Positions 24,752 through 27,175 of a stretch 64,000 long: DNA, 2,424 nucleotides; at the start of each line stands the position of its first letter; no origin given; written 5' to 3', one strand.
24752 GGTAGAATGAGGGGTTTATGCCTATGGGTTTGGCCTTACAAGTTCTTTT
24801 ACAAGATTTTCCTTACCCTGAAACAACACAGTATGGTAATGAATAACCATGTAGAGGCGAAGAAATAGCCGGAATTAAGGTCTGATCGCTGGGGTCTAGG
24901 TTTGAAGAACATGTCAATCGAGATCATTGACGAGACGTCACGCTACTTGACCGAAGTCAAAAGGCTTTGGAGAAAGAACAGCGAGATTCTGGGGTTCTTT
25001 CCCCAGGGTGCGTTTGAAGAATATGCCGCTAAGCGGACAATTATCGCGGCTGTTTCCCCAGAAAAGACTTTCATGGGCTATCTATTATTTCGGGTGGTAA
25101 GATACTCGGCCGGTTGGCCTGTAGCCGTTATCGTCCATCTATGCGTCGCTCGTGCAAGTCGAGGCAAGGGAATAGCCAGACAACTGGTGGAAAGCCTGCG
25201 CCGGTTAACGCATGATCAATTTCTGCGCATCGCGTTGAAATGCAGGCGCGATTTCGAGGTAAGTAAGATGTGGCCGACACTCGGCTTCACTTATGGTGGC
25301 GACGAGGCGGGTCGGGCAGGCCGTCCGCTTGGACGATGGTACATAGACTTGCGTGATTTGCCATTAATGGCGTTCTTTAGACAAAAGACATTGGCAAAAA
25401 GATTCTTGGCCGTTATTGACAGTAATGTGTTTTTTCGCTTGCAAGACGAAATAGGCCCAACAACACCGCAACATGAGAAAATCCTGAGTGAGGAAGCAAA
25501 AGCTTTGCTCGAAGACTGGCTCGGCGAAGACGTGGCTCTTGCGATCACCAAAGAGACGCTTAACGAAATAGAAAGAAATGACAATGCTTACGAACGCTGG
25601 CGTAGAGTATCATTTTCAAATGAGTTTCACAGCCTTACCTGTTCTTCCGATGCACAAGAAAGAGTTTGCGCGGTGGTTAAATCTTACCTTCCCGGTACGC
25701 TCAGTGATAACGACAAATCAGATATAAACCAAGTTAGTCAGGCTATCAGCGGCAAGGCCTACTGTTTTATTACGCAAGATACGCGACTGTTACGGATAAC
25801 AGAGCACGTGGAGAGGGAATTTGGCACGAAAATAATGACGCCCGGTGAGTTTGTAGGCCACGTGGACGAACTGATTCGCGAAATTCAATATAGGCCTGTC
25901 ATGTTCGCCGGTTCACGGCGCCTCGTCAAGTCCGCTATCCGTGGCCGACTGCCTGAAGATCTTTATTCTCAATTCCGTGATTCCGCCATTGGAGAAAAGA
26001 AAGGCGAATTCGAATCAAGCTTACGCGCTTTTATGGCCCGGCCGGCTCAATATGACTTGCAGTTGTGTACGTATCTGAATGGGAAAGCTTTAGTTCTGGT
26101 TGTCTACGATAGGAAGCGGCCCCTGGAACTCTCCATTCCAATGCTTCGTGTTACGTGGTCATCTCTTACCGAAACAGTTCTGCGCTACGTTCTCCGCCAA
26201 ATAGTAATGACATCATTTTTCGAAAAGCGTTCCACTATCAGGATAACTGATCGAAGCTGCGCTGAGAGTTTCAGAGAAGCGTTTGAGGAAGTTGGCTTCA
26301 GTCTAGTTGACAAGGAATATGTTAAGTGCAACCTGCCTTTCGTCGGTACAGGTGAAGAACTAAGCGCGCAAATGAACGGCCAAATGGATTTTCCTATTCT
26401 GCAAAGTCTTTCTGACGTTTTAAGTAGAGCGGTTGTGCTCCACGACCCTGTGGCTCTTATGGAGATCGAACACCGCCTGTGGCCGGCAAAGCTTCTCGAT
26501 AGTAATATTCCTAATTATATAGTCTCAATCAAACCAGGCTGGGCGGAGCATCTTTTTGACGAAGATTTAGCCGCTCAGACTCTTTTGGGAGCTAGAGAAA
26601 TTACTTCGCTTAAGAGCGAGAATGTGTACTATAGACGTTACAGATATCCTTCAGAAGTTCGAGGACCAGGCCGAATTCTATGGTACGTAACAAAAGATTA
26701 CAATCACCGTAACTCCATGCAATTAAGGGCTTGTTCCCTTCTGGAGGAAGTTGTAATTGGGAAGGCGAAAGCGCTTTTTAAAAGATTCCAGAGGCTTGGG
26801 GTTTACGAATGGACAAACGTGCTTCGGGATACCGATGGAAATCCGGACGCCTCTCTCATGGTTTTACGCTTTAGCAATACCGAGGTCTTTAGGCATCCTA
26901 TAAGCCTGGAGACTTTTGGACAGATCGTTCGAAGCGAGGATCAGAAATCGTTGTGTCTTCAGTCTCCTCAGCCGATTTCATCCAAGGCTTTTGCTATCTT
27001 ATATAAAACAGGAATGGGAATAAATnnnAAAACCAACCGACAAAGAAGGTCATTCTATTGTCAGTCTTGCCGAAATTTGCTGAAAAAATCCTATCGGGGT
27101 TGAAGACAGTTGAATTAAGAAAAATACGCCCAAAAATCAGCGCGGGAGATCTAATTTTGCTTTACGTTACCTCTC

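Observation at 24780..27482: Low-GC island with an unrecognised two-gene module: GNAT-PIN-GNAT-like-PUA/ASCH-like giant protein coupled to a small ASCH protein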

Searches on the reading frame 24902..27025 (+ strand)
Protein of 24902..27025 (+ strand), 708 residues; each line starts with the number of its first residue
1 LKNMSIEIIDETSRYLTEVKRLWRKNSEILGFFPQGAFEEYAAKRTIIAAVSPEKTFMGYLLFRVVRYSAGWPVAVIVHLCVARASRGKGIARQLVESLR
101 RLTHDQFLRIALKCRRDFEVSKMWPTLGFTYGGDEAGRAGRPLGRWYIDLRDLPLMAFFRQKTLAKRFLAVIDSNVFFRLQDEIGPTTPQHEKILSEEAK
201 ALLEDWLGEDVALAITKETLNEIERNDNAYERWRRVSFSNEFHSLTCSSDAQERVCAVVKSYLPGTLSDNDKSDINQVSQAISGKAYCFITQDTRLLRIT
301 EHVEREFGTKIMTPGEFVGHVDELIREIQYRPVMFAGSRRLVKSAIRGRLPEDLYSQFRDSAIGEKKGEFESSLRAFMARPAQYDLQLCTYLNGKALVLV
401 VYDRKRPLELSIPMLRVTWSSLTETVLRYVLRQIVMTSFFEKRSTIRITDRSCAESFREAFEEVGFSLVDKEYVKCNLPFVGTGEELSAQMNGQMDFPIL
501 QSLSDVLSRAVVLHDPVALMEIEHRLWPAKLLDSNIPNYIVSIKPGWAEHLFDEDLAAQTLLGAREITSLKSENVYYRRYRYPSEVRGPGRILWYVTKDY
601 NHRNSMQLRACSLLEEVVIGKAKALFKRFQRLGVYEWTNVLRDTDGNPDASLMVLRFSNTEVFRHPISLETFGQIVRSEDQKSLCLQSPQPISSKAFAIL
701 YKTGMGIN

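Call 3: search_protein_families(library=pfam, proteins=[window:24902-27025:+], max_evalue=1)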
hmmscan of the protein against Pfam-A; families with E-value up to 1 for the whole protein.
window:24902-27025:+ (708 aa): 5 families
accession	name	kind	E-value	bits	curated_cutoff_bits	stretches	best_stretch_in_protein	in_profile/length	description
PF13673.13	Acetyltransf_10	-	3e-05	24.4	23.6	1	70-139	52-117/128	Acetyltransferase (GNAT) domain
PF00583.31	Acetyltransf_1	-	4.8e-05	24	20.7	1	35-115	21-101/116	Acetyltransferase (GNAT) family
PF14542.12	Acetyltransf_CG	-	0.00041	20.9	30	1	66-114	15-64/80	GCN5-related N-acetyl-transferase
PF13508.13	Acetyltransf_7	-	0.00081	20.2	27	1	59-102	16-56/84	Acetyltransferase (GNAT) domain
PF13470.12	PIN_3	-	0.0019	19.5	27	1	197-295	20-115/115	PIN domain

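Call 5: search_protein_families(library=ncbifam, proteins=[window:24902-27025:+], max_evalue=1)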
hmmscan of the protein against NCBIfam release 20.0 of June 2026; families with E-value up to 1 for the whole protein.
window:24902-27025:+ (708 aa): 3 families
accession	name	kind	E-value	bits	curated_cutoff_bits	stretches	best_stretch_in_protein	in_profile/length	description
TIGR01575.1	rimI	equivalog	0.0047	17.1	86.4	1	52-117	38-99/132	ribosomal protein S18-alanine N-acetyltransferase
NF000358.1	sat2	exception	0.021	14.6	360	1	72-133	80-144/174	streptothricin N-acetyltransferase Sat2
NF002959.0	PRK03624.1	equivalog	0.034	13.9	124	1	78-130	76-130/147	GNAT family acetyltransferase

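Call 6: search_protein_families(library=padloc, proteins=[window:24902-27025:+], max_evalue=1)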
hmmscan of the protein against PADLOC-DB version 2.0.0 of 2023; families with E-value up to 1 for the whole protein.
window:24902-27025:+ (708 aa): 3 families
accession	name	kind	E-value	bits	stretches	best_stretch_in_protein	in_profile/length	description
PDLC04421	PDC-M11A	-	6.7e-09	33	1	171-327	4-149/486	-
PDLC04422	PDC-M11A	-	1.1e-06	25.8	2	192-327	16-146/501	-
PDLC04420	PDC-M11A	-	0.0048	13.9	1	518-672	203-347/376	-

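Call 9: find_homologous_proteins(query=window:24902-27025:+, max_evalue=0.001)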
Query window:24902-27025:+ (708 aa): 14 proteins with E <= 0.001 among 8000 candidates.
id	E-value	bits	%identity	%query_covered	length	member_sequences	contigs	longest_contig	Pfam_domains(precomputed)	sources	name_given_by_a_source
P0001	0.0e+0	1603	100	100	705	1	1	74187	PF13673.14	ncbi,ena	-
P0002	0.0e+0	1031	65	100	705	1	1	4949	PF13673.14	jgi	jgi:predicted nucleic acid-binding protein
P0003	3.5e-283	959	61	100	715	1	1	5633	PF13673.14,PF00583.32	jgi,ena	-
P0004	5.4e-266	902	56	99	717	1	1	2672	PF13673.14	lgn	-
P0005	2.2e-202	692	47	100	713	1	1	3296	PF13673.14,PF13508.14,PF00583.32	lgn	-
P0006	5.5e-200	684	47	100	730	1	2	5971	PF13508.14,PF00583.32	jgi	jgi:predicted nucleic acid-binding protein/GNAT superfamily N-acetyltransferase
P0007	8.5e-187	641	45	99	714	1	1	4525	PF13673.14,PF00583.32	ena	-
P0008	2.4e-186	639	45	99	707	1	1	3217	PF13673.14,PF13508.14,PF00583.32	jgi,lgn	jgi:predicted nucleic acid-binding protein/GNAT superfamily N-acetyltransferase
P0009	1.8e-185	636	46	100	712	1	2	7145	PF13673.14,PF13508.14,PF00583.32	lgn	-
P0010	5.2e-183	628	45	99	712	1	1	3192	PF13673.14,PF13508.14,PF00583.32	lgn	-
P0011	5.2e-177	608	44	97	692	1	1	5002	PF13673.14,PF13508.14,PF00583.32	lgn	-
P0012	1.2e-166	574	45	89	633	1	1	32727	PF13673.14,PF00583.32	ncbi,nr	ncbi:MAG: GNAT family N-acetyltransferase, partial [Deltaproteobacteria bacterium]|nr:GNAT family N-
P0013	1.5e-106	376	34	100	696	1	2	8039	PF13673.14,PF13508.14,PF13470.13,PF00583.32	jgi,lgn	-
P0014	1.4e-44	171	25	99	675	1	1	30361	PF13673.14,PF13508.14,PF00583.32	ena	-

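Call 11: find_encoding_contigs(protein=P0001, flank=10000, max_places=3)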
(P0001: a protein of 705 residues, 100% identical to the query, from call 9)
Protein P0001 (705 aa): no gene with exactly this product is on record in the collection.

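Call 12: find_related_loci(query=A1, collection=genome_contigs, flank=10000)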
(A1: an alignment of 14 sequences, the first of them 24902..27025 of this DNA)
Query A1 (708 aa) in genome_contigs; peptide patterns used: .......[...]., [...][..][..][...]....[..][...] (x = any residue, [..] = any of these).
221 stretches matched a pattern; 39 encode a relative of the query (tblastn E <= 1e-3); 39 distinct loci.
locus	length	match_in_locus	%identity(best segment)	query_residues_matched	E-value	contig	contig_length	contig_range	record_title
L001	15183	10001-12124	46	3-705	0e+0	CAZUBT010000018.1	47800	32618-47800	MAG TPA_asm: uncultured Desulfobacterales bacterium isolate SRP302447_co1_423 genome assembly, contig: NODE_2195_length_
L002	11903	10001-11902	45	3-630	2e-168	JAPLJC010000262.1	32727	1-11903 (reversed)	MAG: Deltaproteobacteria bacterium isolate LacPavin_0920_WC90_MAG_58_11 LacPavin_0920_WC90_scaffold_277839, whole genome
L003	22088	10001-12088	38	1-704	8e-153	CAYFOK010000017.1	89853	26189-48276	MAG TPA_asm: uncultured Candidatus Scalindua sp. isolate ERP019367_co2_59 genome assembly, contig: NODE_267_length_89853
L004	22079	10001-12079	37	4-704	2e-151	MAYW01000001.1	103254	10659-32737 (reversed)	MAG: Candidatus Scalindua rubra isolate BSI-1 SCARUB_contig000001, whole genome shotgun sequence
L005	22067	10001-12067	39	4-704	5e-144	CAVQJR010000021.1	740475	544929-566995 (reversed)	MAG: uncultured delta proteobacterium isolate MFD02416.bin.1.270 genome assembly, contig: contig_8851, whole genome shot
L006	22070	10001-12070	36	4-706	1e-136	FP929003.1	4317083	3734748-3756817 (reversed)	Candidatus Nitrospira defluvii chromosome, complete genome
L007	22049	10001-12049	36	6-697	6e-134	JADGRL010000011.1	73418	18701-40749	MAG: Gallionella sp. isolate Chersky.15_73 contig-100_45, whole genome shotgun sequence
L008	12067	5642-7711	36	4-706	4e-131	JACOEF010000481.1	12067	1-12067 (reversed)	MAG: Nitrospira sp. isolate S0bin1_add k99_503965, whole genome shotgun sequence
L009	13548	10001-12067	39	4-704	9e-146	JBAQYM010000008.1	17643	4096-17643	MAG: Syntrophobacteraceae bacterium isolate MFD12011_ilm_asm_bin22 k127_129969, whole genome shotgun sequence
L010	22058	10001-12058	35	4-708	1e-124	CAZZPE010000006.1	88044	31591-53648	MAG TPA_asm: uncultured Bifidobacteriaceae bacterium isolate binchicken_co3_607 genome assembly, contig: NODE_657_length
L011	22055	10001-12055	35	4-707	5e-119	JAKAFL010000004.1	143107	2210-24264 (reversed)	MAG: bacterium isolate WY1.bin93 NODE_166_length_143107_cov_3.283403, whole genome shotgun sequence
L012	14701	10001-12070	35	3-704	3e-119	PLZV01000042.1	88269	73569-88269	MAG: Verrucomicrobia bacterium isolate palsa_1439 73.20120700_P3D.107_contig_10114, whole genome shotgun sequence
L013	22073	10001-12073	32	4-704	2e-118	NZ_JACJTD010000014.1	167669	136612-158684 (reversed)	Nostoc foliaceum FACHB-393 contig14, whole genome shotgun sequence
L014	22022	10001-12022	36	6-705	3e-117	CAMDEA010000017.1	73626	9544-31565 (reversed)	MAG: Planctomyces sp. SH-PL62 isolate MaH-09apr19-81 genome assembly, contig: MaH-09apr19-C601, whole genome shotgun seq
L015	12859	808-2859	35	4-705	1e-116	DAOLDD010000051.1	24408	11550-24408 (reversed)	MAG TPA_asm: Kiritimatiellia bacterium isolate AMR_MDS_0145 NODE_369_length_24408_cov_31.619924, whole genome shotgun se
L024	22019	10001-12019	34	16-705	2e-106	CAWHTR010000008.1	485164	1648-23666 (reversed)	MAG: uncultured Verrucomicrobiae bacterium isolate MFD03250.bin.2.101 genome assembly, contig: contig_8207, whole genome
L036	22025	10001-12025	30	12-707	1e-79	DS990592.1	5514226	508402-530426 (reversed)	Verrucomicrobiae bacterium DG1235 scf_1104243000192 genomic scaffold, whole genome shotgun sequence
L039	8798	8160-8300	43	3-49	3e-6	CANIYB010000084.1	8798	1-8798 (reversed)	MAG: Cytophagaceae bacterium isolate RH-18aug17-254 genome assembly, contig: RH-18aug17-C21545, whole genome shotgun seq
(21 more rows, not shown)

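Call 13: find_related_loci(query=A1, collection=metagenome_contigs, flank=6000)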
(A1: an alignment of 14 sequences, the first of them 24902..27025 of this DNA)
Query A1 (708 aa) in metagenome_contigs; peptide patterns used: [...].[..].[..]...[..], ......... (x = any residue, [..] = any of these).
408 stretches matched a pattern; 193 encode a relative of the query (tblastn E <= 1e-3); the best 80 are kept; 80 distinct loci.
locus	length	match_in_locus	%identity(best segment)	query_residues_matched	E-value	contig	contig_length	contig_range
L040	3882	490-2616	44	1-704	0e+0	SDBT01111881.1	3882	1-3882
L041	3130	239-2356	43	1-701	0e+0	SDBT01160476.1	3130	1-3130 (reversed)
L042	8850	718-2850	40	3-708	9e-156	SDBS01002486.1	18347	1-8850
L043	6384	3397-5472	37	6-707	1e-146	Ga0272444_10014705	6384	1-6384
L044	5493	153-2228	38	4-705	1e-145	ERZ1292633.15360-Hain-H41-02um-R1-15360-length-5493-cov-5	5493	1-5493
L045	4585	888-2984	37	3-708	6e-143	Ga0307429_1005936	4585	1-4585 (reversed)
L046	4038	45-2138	37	4-708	2e-143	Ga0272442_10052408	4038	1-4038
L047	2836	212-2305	37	4-708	5e-147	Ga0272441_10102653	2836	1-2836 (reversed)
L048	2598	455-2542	35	3-707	2e-145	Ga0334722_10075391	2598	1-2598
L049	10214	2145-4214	36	4-706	1e-136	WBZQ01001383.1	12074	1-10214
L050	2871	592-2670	35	1-706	1e-138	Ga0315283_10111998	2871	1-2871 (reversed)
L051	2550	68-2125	35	9-704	2e-139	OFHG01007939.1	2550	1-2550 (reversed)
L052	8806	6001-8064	35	2-704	3e-131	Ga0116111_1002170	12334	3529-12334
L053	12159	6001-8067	35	6-705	3e-129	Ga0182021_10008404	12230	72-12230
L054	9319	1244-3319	34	2-708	1e-128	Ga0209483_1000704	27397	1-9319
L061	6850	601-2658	35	4-708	6e-126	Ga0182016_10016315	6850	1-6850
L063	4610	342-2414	35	1-697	8e-127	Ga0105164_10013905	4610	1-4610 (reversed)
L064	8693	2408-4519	34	4-704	3e-125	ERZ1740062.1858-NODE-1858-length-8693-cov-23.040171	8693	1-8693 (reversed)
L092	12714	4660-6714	35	3-697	5e-111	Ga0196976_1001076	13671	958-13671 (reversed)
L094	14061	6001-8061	34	6-704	1e-109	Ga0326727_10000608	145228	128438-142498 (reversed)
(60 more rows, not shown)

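Call 17: find_homologous_proteins(query=A1, max_evalue=0.001)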
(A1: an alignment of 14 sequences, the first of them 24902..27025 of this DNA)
Query A1 (14 sequences) (708 aa, profile of the alignment): 14 proteins with E <= 0.001 among 8000 candidates.
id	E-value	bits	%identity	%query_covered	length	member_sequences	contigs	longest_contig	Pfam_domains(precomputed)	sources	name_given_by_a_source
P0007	0.0e+0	1200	45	99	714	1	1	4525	PF13673.14,PF00583.32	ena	-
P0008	0.0e+0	1192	45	99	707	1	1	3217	PF13673.14,PF13508.14,PF00583.32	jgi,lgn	jgi:predicted nucleic acid-binding protein/GNAT superfamily N-acetyltransferase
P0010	0.0e+0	1191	45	99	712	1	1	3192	PF13673.14,PF13508.14,PF00583.32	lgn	-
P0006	0.0e+0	1162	47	100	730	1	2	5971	PF13508.14,PF00583.32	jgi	jgi:predicted nucleic acid-binding protein/GNAT superfamily N-acetyltransferase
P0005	0.0e+0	1154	47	100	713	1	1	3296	PF13673.14,PF13508.14,PF00583.32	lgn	-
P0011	0.0e+0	1149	44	97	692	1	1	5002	PF13673.14,PF13508.14,PF00583.32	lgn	-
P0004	0.0e+0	1139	56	99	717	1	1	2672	PF13673.14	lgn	-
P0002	0.0e+0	1138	65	100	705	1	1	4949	PF13673.14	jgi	jgi:predicted nucleic acid-binding protein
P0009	0.0e+0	1124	46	100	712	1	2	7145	PF13673.14,PF13508.14,PF00583.32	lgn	-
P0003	0.0e+0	1119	61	100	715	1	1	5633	PF13673.14,PF00583.32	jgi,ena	-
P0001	0.0e+0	1101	100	100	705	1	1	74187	PF13673.14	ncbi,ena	-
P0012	0.0e+0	1067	45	89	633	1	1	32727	PF13673.14,PF00583.32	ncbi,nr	ncbi:MAG: GNAT family N-acetyltransferase, partial [Deltaproteobacteria bacterium]|nr:GNAT family N-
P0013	2.1e-270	917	34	100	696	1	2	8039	PF13673.14,PF13508.14,PF13470.13,PF00583.32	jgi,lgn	-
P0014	7.4e-213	727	25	99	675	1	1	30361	PF13673.14,PF13508.14,PF00583.32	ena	-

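Call 28: search_protein_families(library=padloc, alignment_id=A3, max_evalue=0.00001)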
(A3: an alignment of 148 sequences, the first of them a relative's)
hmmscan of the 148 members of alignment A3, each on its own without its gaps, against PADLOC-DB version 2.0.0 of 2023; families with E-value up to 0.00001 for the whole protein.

A. member 1, L001:8096-8893:- (265 aa): 0 families

B. families by the number of members that match (of 148 scanned): 336 families (the first 25 are shown)
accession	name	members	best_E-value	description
PDLC04134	mad2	4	1.9e-19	mads_2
PDLC02196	IetA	3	1.7e-14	-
PDLC04871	PDC-S05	2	1e-151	-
PDLC04868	PDC-S05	2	2.5e-150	-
PDLC04851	PDC-S05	2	1.8e-149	-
PDLC04853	PDC-S05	2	5.4e-144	-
PDLC04852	PDC-S05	2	5.8e-141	-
PDLC04843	PDC-S05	2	3.6e-124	-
PDLC03963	SoFic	2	6.2e-120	-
PDLC04864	PDC-S05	2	4e-116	-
PDLC04870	PDC-S05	2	8.6e-90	-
PDLC03021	MTase_I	2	1.2e-88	Type I methyltransferase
PDLC04876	PDC-S05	2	3.6e-79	-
PDLC04854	PDC-S05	2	1.5e-57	-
PDLC04872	PDC-S05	2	1.6e-57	-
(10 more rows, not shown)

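Call 29: search_protein_families(library=pfam, alignment_id=A3, max_evalue=0.00001)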
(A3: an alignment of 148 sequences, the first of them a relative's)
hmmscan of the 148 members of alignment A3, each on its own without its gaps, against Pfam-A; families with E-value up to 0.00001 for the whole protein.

A. member 1, L001:8096-8893:- (265 aa): 2 families
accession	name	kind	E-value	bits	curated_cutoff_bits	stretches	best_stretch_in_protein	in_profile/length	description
PF04452.19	Methyltrans_RNA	-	4.1e-42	144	23.9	1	96-258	2-165/165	RNA methyltransferase domain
PF20260.4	PUA_4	-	6.8e-11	42.5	23.9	1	41-87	1-47/48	RNA methyltransferase PUA domain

B. families by the number of members that match (of 148 scanned): 139 families (the first 25 are shown)
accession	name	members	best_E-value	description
PF00004.35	AAA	3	9.8e-21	ATPase family associated with various cellular activities (AAA)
PF13310.11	Virulence_RhuM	2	1.8e-113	Virulence protein RhuM family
PF00291.31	PALP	2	2e-85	Pyridoxal-phosphate dependent enzyme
PF08843.17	AbiEii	2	7.5e-48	Nucleotidyl transferase AbiEii toxin, Type IV TA system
PF10117.15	McrBC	2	1.1e-45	McrBC 5-methylcytosine restriction system component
PF01869.26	BcrAD_BadFG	2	1.3e-43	BadF/BadG/BcrA/BcrD ATPase family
PF13366.12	PDDEXK_3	2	1.8e-41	PD-(D/E)XK nuclease superfamily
PF04851.21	ResIII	2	5e-40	Type III restriction enzyme, res subunit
PF02384.22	N6_Mtase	2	2.3e-34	N-6 DNA Methylase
PF00270.35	DEAD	2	5.4e-31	DEAD/DEAH box helicase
PF04055.27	Radical_SAM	2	1.1e-24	Radical SAM superfamily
PF13673.13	Acetyltransf_10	2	7.5e-23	Acetyltransferase (GNAT) domain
PF07728.20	AAA_5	2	8.7e-22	AAA domain (dynein-related subfamily)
PF07690.21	MFS_1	2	6.7e-21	Major Facilitator Superfamily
PF02661.23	Fic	2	3.1e-20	Fic/DOC family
PF00583.31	Acetyltransf_1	2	2.1e-17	Acetyltransferase (GNAT) family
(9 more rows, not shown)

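Call 47: find_encoding_contigs(protein=P0002, flank=5000, max_places=2)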
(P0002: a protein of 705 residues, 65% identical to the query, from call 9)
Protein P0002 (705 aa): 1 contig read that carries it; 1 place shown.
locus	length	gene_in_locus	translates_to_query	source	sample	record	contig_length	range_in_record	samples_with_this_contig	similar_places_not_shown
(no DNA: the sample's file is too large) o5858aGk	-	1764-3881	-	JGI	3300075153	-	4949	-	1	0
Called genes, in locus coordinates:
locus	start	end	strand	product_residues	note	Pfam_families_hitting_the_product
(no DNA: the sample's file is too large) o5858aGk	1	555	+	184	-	?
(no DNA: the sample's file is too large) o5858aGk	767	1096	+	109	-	PF20126:TumE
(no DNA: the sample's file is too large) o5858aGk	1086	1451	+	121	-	PF25212:HVO_A0114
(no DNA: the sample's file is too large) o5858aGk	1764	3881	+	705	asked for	PF13673:Acetyltransf_10 (weak)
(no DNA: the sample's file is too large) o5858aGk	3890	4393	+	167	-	-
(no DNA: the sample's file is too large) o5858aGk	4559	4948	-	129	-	?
